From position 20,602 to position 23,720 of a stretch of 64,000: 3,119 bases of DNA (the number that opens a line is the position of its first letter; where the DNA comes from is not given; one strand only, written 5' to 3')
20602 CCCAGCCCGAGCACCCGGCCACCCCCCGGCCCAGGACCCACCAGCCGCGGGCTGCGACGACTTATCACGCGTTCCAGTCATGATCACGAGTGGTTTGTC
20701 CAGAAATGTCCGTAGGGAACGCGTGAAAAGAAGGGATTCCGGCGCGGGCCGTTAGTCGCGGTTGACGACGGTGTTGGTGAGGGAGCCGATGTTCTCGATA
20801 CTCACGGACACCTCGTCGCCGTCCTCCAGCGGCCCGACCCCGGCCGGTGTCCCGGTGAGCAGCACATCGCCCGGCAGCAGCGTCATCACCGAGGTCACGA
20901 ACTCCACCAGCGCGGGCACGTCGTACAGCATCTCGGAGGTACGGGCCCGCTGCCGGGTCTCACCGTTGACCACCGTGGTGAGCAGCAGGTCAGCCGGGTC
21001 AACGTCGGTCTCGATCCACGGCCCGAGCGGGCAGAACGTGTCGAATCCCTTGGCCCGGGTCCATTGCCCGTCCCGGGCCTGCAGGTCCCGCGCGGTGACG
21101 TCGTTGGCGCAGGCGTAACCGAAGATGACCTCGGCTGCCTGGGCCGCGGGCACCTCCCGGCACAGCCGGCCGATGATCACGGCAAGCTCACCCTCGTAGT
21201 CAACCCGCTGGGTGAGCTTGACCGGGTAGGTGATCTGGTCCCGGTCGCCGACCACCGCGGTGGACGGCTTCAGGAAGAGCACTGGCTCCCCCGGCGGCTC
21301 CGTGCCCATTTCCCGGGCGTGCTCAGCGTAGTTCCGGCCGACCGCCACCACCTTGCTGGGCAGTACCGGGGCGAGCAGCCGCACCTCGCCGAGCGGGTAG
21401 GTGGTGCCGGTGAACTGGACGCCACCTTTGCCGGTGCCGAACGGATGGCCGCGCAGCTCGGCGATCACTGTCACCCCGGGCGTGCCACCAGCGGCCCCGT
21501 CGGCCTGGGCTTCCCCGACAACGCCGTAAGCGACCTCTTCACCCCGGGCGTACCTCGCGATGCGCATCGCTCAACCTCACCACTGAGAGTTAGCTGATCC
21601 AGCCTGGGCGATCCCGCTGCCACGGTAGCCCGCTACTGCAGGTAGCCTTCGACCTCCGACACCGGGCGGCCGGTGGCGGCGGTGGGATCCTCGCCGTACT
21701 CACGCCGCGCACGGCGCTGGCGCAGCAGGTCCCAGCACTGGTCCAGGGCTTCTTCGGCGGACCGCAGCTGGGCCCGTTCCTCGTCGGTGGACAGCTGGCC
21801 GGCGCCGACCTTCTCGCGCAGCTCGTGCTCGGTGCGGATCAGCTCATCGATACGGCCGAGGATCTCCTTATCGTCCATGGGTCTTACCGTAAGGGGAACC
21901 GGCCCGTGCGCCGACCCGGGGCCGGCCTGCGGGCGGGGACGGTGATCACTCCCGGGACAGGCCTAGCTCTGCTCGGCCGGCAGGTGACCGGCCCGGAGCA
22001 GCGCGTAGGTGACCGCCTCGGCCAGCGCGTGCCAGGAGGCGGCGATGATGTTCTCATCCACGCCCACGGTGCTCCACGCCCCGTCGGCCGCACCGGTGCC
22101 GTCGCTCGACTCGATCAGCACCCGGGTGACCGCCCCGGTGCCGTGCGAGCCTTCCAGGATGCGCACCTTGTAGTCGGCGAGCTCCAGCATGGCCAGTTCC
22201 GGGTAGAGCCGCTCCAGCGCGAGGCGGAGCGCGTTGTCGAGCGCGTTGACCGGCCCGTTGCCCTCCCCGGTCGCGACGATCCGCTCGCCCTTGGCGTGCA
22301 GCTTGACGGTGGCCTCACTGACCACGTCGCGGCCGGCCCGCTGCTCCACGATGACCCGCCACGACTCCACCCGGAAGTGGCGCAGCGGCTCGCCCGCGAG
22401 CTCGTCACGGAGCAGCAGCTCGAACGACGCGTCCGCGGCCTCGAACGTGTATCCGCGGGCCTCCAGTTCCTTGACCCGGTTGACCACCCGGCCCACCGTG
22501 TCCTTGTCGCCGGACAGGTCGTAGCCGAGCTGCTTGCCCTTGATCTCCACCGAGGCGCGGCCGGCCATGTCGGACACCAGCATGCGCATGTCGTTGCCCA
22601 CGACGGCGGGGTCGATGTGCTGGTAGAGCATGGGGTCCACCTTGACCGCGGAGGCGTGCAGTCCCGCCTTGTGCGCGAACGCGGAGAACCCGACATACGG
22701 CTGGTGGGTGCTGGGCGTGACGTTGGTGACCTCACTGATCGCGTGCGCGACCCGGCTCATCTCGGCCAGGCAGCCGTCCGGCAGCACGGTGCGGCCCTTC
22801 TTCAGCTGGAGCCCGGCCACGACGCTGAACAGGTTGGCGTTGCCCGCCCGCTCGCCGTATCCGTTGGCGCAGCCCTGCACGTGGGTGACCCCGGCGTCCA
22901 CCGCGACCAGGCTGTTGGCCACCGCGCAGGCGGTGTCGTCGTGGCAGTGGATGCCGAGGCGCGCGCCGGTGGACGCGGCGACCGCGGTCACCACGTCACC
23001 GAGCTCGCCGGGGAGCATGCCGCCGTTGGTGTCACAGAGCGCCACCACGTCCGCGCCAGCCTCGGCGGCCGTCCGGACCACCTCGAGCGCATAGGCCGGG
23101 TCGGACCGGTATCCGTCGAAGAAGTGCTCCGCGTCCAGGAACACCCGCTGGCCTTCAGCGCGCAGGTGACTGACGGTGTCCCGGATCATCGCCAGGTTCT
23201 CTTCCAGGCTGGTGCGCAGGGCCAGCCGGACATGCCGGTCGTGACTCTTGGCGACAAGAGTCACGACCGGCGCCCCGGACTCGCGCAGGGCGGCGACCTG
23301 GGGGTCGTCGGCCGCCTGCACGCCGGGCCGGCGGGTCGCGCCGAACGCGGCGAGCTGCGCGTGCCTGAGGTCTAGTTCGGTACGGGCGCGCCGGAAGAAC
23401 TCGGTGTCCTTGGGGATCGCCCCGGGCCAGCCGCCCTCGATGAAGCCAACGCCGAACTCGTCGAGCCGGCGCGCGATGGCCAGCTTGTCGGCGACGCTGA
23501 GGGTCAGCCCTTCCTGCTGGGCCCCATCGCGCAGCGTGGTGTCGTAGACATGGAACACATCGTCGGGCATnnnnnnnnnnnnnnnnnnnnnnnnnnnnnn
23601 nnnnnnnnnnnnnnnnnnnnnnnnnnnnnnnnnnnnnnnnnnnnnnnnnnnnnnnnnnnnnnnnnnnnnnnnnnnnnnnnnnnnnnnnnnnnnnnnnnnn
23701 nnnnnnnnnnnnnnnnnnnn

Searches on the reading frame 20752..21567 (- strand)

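Call 6: search_protein_families(library=ncbifam, proteins=[window:20752-21567:-])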
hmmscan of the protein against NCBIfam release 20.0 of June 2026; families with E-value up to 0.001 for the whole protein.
window:20752-21567:- (271 aa): 7 families
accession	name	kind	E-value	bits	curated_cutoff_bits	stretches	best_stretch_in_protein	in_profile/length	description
TIGR02303.1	HpaG-C-term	equivalog_domain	1.9e-60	204.3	276.4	1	54-269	26-244/245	4-hydroxyphenylacetate degradation bifunctional isomerase/decarboxylase, C-terminal subunit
NF053535.1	DhyDRhmHlse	equivalog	2.2e-49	168.2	500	1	62-269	61-280/284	2,4-didehydro-3-deoxy-L-rhamnonate hydrolase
NF007967.0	PRK10691.1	equivalog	4.4e-47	160.2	201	1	71-260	17-212/219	fumarylacetoacetate hydrolase family protein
NF011750.0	PRK15203.1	equivalog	1.4e-40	139.4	811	1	72-270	224-425/429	4-hydroxyphenylacetate degradation bifunctional isomerase/decarboxylase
NF009399.0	PRK12764.1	equivalog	1.5e-38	133.1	444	1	69-260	20-212/501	fumarylacetoacetate hydrolase family protein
TIGR02305.1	HpaG-N-term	equivalog_domain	7.5e-34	117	228.65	1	90-267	28-205/205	4-hydroxyphenylacetate degradation bifunctional isomerase/decarboxylase, N-terminal subunit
TIGR01266.1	fum_ac_acetase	equivalog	1.3e-05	24.3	375.3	1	119-177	194-258/420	fumarylacetoacetase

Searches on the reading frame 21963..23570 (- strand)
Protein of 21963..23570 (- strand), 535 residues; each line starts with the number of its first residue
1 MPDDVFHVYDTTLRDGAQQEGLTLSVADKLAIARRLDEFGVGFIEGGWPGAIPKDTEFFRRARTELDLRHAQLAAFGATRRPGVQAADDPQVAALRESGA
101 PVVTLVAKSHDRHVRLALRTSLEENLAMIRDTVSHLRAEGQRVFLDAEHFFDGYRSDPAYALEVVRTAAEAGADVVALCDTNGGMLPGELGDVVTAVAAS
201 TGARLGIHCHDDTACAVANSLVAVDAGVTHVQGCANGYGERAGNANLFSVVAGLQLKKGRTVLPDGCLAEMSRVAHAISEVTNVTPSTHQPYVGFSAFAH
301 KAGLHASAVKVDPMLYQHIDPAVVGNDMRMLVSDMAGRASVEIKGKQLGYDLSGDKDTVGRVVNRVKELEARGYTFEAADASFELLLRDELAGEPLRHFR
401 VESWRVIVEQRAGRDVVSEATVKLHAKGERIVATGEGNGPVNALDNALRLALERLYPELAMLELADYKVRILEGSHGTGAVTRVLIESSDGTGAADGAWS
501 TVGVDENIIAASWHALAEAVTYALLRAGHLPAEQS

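Call 6: search_protein_families(library=ncbifam, proteins=[window:21963-23570:-])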
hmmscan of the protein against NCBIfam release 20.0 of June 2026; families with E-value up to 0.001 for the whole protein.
window:21963-23570:- (535 aa): 26 families (the best 25 are shown)
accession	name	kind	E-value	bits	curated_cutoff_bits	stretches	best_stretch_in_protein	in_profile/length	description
TIGR00977.1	citramal_synth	equivalog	1.4e-189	630.7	450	1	7-526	3-519/526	citramalate synthase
NF002085.0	PRK00915.1-2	subfamily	6.7e-77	259.3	517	1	6-521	14-497/504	2-isopropylmalate synthase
NF002086.0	PRK00915.1-3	equivalog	1.9e-71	241.1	532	1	6-523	7-501/516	2-isopropylmalate synthase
TIGR00973.1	leuA_bact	equivalog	2.5e-69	234.1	598.7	1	7-520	3-493/494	2-isopropylmalate synthase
TIGR02090.1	LEU1_arch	subfamily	1e-66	225.5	484.75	1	7-380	2-358/363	isopropylmalate/citramalate/homocitrate synthases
NF002088.0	PRK00915.1-5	equivalog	6.8e-66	222.8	697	1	7-522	5-497/514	2-isopropylmalate synthase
NF002087.0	PRK00915.1-4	equivalog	1.1e-58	199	729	1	5-521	6-500/516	2-isopropylmalate synthase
TIGR02146.1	LysS_fung_arch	equivalog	1.4e-58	198.8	413.55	1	9-367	2-343/344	homocitrate synthase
NF041069.1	IPMS_Sufob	equivalog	1.1e-55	189.5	600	1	7-381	2-361/371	isopropylmalate synthase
TIGR02660.1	nifV_homocitr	equivalog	8.7e-54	183.2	462.9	1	8-369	4-348/365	homocitrate synthase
NF002084.0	PRK00915.1-1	equivalog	1.5e-53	182.1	748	1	7-521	6-497/523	2-isopropylmalate synthase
NF042433.1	CitmalDyn_Leptosp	equivalog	3.6e-46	157.8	950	1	7-516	9-503/514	(R)-citramalate synthase CimA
NF042434.1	IPMS_Lepto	equivalog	3.8e-31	108.4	500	1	5-367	5-367/374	2-isopropylmalate synthase LeuA2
NF006049.0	PRK08195.1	subfamily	1.5e-21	76.8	229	1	159-258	148-249/344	4-hyroxy-2-oxovalerate/4-hydroxy-2-oxopentanoic acid aldolase,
NF002991.1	PRK03739.1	subfamily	2.8e-21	75.8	455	1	204-520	236-548/550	2-isopropylmalate synthase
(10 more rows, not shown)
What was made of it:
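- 21963..23570 (-): cimA, the regulated gene (citramalate synthase, 535 aa). Call 6: TIGR00977 at 630.7 bits (cutoff 450).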

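Call 11: find_related_loci(query=window:21963-23570:-, collection=genome_contigs, flank=3000)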
Query window:21963-23570:- (535 aa) in genome_contigs; peptide patterns used: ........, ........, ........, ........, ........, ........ (x = any residue, [..] = any of these).
600 stretches matched a pattern (row limit reached: there are more); 598 encode a relative of the query (tblastn E <= 1e-3); the best 80 are kept; 80 distinct loci.
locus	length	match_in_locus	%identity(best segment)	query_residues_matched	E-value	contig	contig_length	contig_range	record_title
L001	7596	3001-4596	90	2-533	0e+0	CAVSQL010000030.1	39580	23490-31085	MAG: uncultured Actinomycetes bacterium isolate MFD05841.bin.1.161 genome assembly, contig: contig_66156, whole genome s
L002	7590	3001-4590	85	1-533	0e+0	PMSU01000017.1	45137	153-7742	MAG: Actinomycetota bacterium isolate palsa_505 73.20110700_P1S.16_contig_2746, whole genome shotgun sequence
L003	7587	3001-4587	86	1-529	0e+0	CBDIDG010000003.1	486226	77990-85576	MAG: Streptosporangiaceae bacterium isolate c726aee4-92dd-44ca-935b-08ce92833630 genome assembly, contig: contig_3, whol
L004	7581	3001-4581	83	1-531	0e+0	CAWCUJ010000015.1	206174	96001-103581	MAG: uncultured Actinomycetes bacterium isolate MFD01716.bin.2.117 genome assembly, contig: contig_20364, whole genome s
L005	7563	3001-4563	80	1-528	0e+0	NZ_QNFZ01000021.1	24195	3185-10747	Nonomuraea lactucae strain NEAU-YG30 scaffold25, whole genome shotgun sequence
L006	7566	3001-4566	80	1-529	0e+0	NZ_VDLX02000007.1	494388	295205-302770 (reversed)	Nonomuraea phyllanthi strain PA1-10 NODE_7_length_494388_cov_39.825090, whole genome shotgun sequence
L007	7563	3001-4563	79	1-528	0e+0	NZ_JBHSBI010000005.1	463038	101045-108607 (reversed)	Nonomuraea purpurea strain TBRC 1276 GCM70011553_106, whole genome shotgun sequence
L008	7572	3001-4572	79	1-531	0e+0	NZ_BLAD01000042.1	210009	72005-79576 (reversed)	Acrocarpospora corrugata strain NBRC 13972 sequence042, whole genome shotgun sequence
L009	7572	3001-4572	78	1-531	0e+0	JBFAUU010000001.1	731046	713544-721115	Spirillospora sp. NPDC052269 NPDC052269_109_E12.ctg-0001, whole genome shotgun sequence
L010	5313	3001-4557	75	4-526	0e+0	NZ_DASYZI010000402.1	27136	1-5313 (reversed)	MAG: Actinocrinis sp. isolate SMAG_U6358 k141_893858, whole genome shotgun sequence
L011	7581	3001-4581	75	3-532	0e+0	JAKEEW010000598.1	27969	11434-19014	MAG: Sporichthyaceae bacterium isolate PMV_1_maxbin.008 PMV_1_maxbin.008.k101_1082144, whole genome shotgun sequence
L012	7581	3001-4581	73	3-533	0e+0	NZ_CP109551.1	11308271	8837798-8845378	Streptomyces sp. NBC_01390 chromosome, complete genome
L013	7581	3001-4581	71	3-533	0e+0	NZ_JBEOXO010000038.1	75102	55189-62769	Streptomyces sp. NPDC002088 NPDC002088_79_D7.ctg-0038, whole genome shotgun sequence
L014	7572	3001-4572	73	4-531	0e+0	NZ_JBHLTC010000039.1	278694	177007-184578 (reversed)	Kribbella deserti strain CGMCC 1.15906 platanus_K_17_124_40, whole genome shotgun sequence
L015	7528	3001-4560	72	3-526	0e+0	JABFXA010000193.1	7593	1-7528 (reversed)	MAG: Nocardioidaceae bacterium isolate Bin5.1 NODE_5168_length_7593_cov_4.168265, whole genome shotgun sequence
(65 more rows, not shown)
